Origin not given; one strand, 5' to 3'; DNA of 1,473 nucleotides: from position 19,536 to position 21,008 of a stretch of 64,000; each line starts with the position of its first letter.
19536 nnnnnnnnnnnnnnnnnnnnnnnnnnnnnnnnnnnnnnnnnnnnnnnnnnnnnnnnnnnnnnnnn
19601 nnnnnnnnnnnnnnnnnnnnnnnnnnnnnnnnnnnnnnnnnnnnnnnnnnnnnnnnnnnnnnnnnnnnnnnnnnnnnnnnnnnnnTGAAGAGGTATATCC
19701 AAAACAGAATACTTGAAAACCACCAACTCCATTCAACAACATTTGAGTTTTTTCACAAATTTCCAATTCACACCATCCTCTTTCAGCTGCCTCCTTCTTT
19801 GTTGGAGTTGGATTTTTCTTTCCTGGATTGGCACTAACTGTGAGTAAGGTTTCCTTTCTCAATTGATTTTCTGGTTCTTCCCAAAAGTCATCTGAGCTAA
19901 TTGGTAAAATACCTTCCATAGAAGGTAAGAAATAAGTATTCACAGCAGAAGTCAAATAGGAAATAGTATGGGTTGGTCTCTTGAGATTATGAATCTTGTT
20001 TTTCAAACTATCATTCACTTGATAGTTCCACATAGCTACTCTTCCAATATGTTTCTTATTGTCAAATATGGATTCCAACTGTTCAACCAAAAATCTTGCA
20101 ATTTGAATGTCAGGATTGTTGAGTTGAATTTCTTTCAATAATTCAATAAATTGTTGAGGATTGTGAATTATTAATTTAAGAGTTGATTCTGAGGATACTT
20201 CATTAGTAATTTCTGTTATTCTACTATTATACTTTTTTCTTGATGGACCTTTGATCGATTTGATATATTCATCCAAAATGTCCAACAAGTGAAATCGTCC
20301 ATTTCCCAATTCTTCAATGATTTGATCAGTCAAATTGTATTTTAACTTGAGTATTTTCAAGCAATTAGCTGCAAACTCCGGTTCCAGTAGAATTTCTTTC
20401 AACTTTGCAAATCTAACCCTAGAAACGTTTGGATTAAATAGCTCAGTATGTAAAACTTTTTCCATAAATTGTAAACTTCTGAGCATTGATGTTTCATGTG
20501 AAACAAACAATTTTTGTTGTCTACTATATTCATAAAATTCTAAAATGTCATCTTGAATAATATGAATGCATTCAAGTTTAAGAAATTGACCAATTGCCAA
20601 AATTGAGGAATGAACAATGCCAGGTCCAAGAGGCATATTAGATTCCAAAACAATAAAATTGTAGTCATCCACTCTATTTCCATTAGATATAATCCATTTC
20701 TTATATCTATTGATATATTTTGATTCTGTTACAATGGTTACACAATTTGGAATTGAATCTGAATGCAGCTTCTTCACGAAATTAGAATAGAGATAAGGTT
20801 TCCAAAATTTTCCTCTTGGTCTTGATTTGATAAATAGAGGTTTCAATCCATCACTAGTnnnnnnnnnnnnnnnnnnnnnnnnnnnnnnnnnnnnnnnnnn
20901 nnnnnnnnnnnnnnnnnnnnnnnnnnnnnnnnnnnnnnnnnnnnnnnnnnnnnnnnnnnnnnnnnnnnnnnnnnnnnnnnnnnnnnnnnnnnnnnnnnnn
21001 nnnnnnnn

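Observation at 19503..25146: Two adjacent, same-strand paralogous GTPases with a septin/GIMAP-like 'DMPG' G3 motif (one 1246 aa, one 432 aa and N-myristoylated)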

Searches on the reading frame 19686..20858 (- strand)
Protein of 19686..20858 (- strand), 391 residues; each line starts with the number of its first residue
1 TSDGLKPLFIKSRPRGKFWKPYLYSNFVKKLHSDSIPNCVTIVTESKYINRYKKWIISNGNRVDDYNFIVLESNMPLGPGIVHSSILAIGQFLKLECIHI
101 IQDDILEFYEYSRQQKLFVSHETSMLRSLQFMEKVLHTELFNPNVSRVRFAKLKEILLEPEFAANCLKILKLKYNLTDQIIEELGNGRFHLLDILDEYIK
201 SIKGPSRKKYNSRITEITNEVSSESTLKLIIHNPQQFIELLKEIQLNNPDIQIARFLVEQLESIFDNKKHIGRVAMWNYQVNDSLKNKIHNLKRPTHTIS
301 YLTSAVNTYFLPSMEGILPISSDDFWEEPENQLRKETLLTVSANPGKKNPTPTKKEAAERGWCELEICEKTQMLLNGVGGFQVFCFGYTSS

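Call 54: search_solved_structures(query=A6, max_evalue=10, show_alignments=2)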
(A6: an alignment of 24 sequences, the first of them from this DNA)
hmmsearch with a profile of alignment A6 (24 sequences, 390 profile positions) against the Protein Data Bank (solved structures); distinct sequences matched with E-value up to 10: 5.
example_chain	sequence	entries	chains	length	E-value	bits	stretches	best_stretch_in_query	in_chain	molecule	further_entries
9r1o_A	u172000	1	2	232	0.48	12.7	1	141-256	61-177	sc-apCC-6-DPH-NR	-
8qad_A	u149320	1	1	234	2.7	10.2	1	140-256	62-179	sc-apCC-6-LLIA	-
8ek4_A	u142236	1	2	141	4.8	9.4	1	149-214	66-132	Ice-binding protein TIP-99a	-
5j2l_B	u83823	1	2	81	4.9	9.4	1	165-229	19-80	protein design 2L4HC2_11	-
8qae_A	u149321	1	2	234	8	8.7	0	147-258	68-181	sc-apCC-6-SLLA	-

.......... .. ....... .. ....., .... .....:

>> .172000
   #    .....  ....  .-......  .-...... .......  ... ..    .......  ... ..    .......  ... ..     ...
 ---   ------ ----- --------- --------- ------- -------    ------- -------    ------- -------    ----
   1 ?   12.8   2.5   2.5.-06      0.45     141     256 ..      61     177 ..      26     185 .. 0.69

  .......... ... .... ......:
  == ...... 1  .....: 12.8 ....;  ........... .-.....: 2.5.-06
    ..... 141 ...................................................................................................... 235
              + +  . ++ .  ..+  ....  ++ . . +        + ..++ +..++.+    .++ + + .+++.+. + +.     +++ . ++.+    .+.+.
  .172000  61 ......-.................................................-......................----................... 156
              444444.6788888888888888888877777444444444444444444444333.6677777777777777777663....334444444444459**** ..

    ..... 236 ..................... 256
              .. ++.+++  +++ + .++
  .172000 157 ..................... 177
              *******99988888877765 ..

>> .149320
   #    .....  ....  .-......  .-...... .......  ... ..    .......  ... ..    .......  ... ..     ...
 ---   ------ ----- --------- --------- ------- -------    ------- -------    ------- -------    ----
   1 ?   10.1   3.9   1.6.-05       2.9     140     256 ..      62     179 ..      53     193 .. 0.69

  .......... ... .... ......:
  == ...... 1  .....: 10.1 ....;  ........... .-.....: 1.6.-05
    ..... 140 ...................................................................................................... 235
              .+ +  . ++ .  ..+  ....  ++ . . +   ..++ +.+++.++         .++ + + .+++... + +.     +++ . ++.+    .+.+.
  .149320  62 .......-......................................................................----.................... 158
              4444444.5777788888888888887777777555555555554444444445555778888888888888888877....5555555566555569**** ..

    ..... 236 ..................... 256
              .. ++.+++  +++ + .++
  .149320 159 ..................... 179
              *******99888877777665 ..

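Call 60: predict_structure(alignment_id=A6)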
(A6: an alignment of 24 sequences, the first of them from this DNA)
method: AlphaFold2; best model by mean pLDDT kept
length: 391 residues; sequences in the alignment: 24
mean_pLDDT: 87.8   pTM: 0.86
mean pLDDT of the five models: 87.8, 86.4, 84.6, 83.6, 82.0
residues with pLDDT >= 90: 220; 70-90: 142; 50-70: 27; < 50: 2
segments of 3 or more residues with pLDDT < 50: none
pLDDT, mean of each block of 10 residues (from residue 1): 77 87 91 85 94 94 94 86 95 93 94 89 93 93 92 94 86 73 71 91 91 91 92 91 93 92 81 90 69 81 89 92 83 84 72 86 89 92 92 83
secondary structure, 60 per line:
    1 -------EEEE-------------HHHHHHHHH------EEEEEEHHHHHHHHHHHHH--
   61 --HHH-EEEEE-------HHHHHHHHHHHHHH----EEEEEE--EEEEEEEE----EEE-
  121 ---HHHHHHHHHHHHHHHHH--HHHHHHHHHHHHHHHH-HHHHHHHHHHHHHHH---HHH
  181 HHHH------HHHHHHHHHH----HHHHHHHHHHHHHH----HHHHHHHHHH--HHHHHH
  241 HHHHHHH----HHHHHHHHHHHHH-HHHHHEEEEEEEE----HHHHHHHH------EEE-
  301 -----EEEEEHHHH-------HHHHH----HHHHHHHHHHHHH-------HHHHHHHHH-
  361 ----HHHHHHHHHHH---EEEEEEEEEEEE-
elements in order: E8-11 H25-33 E40-45 H46-58 E67-71 H79-92 E97-102 E105-112 E117-119 H124-140 H143-158 H160-174 H178-184 H191-200 H205-218 H223-232 H235-247 H252-264 H266-270 E271-278 H283-290 E297-299 E306-310 H311-314 H322-326 H331-343 H351-359 H365-375 E379-390

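Call 66: fold_search(model_id=the predicted structure, library=viral)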
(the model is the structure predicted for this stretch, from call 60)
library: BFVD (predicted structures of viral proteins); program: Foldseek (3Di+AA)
matches with E <= 10: 760; with E <= 0.001: 11
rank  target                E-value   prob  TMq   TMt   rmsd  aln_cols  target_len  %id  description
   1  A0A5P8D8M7            3.4e-06  1.00  0.39  0.48  12.8       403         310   11  (no name in the UniProt tables at hand)
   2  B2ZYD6                1.4e-05  1.00  0.40  0.51   6.7       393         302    9  Glycosyltransferase [Ralstonia phage phiRSL1]
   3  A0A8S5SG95            1.4e-04  1.00  0.34  0.50  10.0       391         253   10  KfiA protein, TRANSFERASE.91A [Siphoviridae sp. ctxvK3]
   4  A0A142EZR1            1.4e-04  1.00  0.37  0.48   8.5       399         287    8  (no name in the UniProt tables at hand)
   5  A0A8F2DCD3            1.9e-04  1.00  0.37  0.46  15.9       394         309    7  (no name in the UniProt tables at hand)
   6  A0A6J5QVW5            2.2e-04  1.00  0.35  0.49   9.1       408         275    9  TET-Associated Glycosyltransferase domain-containing protein [uncultured Caudovirales phage]
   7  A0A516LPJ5            2.4e-04  1.00  0.39  0.56   9.8       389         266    8  (no name in the UniProt tables at hand)
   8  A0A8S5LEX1            2.7e-04  1.00  0.36  0.47   9.4       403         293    7  TET-Associated Glycosyltransferase domain-containing protein [Siphoviridae sp. cttkn18]
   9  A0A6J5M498            2.9e-04  1.00  0.32  0.43  16.6       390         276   10  Uncharacterized protein [uncultured Caudovirales phage]
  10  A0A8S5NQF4            5.4e-04  1.00  0.36  0.48   9.3       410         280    6  TET-Associated Glycosyltransferase domain-containing protein [Myoviridae sp. cteaT5]
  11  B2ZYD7                9.3e-04  1.00  0.34  0.49  10.7       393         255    8  TET-Associated Glycosyltransferase domain-containing protein [Ralstonia phage phiRSL1]
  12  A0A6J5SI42            1.1e-03  1.00  0.23  0.34   5.2       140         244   16  TET-Associated Glycosyltransferase domain-containing protein [uncultured Caudovirales phage]
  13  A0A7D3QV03            1.9e-03  0.91  0.22  0.24  24.6       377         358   11  Glycosyl transferase family 2 [Fadolivirus FV1/VV64]
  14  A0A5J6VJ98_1          2.3e-03  0.60  0.18  0.10  23.9       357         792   11  Glycosyltransferase family 2 [Megaviridae environmental sample]
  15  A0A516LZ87            2.6e-03  1.00  0.31  0.40  14.0       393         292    8  (no name in the UniProt tables at hand)
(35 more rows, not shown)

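Call 68: find_homologous_proteins(query=A6, max_evalue=0.01)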
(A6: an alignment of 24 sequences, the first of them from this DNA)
Query A6 (24 sequences) (391 aa, profile of the alignment): 1 proteins with E <= 0.01 among 6316 candidates.
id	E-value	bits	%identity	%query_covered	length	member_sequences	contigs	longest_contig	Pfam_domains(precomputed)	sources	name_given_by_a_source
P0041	1.4e-77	280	20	74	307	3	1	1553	-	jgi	-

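Call 77: search_protein_families(library=phrogs, alignment_id=A6, max_evalue=0.01)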
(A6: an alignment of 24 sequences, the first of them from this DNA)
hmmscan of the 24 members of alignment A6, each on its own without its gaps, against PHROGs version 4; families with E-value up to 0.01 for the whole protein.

A. member 1, seq(391 aa): 0 families

B. families by the number of members that match (of 24 scanned): 2 families
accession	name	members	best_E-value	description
phrog_842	-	4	1.8e-05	beta-glucosyl-HMC-alpha-glucosyltransferase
phrog_555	-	1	0.0038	-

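Call 81: fold_search(model_id=the predicted structure, library=pdb)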
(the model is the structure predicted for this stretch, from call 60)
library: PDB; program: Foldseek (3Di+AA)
matches with E <= 10: 1148; with E <= 0.001: 0
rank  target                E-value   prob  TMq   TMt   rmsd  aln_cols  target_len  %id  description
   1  5ify_B                3.4e-03  1.00  0.20  0.25   5.3       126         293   15  Crystal structure of Glucose-1-phosphate thymidylyltransferase from Burkholderia vietnamiensis in complex with 2 -Deox (released 2016-03-09)
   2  1fxo_B                4.2e-03  1.00  0.19  0.24   5.6       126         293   17  THE STRUCTURAL BASIS OF THE CATALYTIC MECHANISM AND REGULATION OF GLUCOSE-1-PHOSPHATE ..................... (RMLA). TM (released 2000-12-27)
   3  5ify_C                5.8e-03  1.00  0.19  0.25   5.4       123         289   16  Crystal structure of Glucose-1-phosphate thymidylyltransferase from Burkholderia vietnamiensis in complex with 2 -Deox (released 2016-03-09)
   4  4b42_D                6.5e-03  1.00  0.19  0.25   5.1       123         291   16  Pseudomonas aeruginosa RmlA in complex with allosteric inhibitor (released 2012-10-31)
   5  4arw_B                6.9e-03  1.00  0.19  0.24   5.4       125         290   17  Pseudomonas aeruginosa RmlA in complex with allosteric inhibitor (released 2012-10-31)
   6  1fxo_A                6.9e-03  0.99  0.19  0.24   5.5       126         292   17  THE STRUCTURAL BASIS OF THE CATALYTIC MECHANISM AND REGULATION OF GLUCOSE-1-PHOSPHATE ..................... (RMLA). TM (released 2000-12-27)
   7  6n0u_D                7.2e-03  1.00  0.19  0.25   5.4       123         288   17  Crystal structure of a glucose-1-phosphate thymidylyltransferase from Burkholderia phymatum bound to 2'-deoxy-thymidin (released 2018-11-21)
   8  1iim_A                7.2e-03  0.99  0.19  0.24   5.5       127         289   13  thymidylyltransferase complexed with TTP (released 2001-05-09)
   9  4b3u_C                7.6e-03  0.99  0.19  0.23   5.8       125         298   18  Pseudomonas aeruginosa RmlA in complex with allosteric inhibitor (released 2012-10-31)
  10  6t38_A                8.5e-03  0.99  0.19  0.25   5.4       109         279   17  Pseudomonas aeruginosa RmlA in complex with allosteric inhibitor (released 2020-08-19)
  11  6n0u_B                8.5e-03  0.99  0.19  0.24   5.5       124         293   14  Crystal structure of a glucose-1-phosphate thymidylyltransferase from Burkholderia phymatum bound to 2'-deoxy-thymidin (released 2018-11-21)
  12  6n0u_A                9.5e-03  1.00  0.19  0.24   5.5       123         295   15  Crystal structure of a glucose-1-phosphate thymidylyltransferase from Burkholderia phymatum bound to 2'-deoxy-thymidin (released 2018-11-21)
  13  1lvw_A                9.5e-03  0.99  0.20  0.25   5.9       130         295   13  Crystal structure of glucose-1-phosphate thymidylyltransferase, RmlA, complex with dTDP (released 2003-07-29)
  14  3pkp_K                9.5e-03  0.99  0.18  0.24   5.9       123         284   14  Q83S Variant of S. Enterica RmlA with dATP (released 2011-01-12)
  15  5ids_B                1.0e-02  1.00  0.19  0.25   6.1       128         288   15  Crystal Structure of a Glucose-1-phosphate Thymidylyltransferase from Burkholderia vietnamiensis (released 2016-03-09)
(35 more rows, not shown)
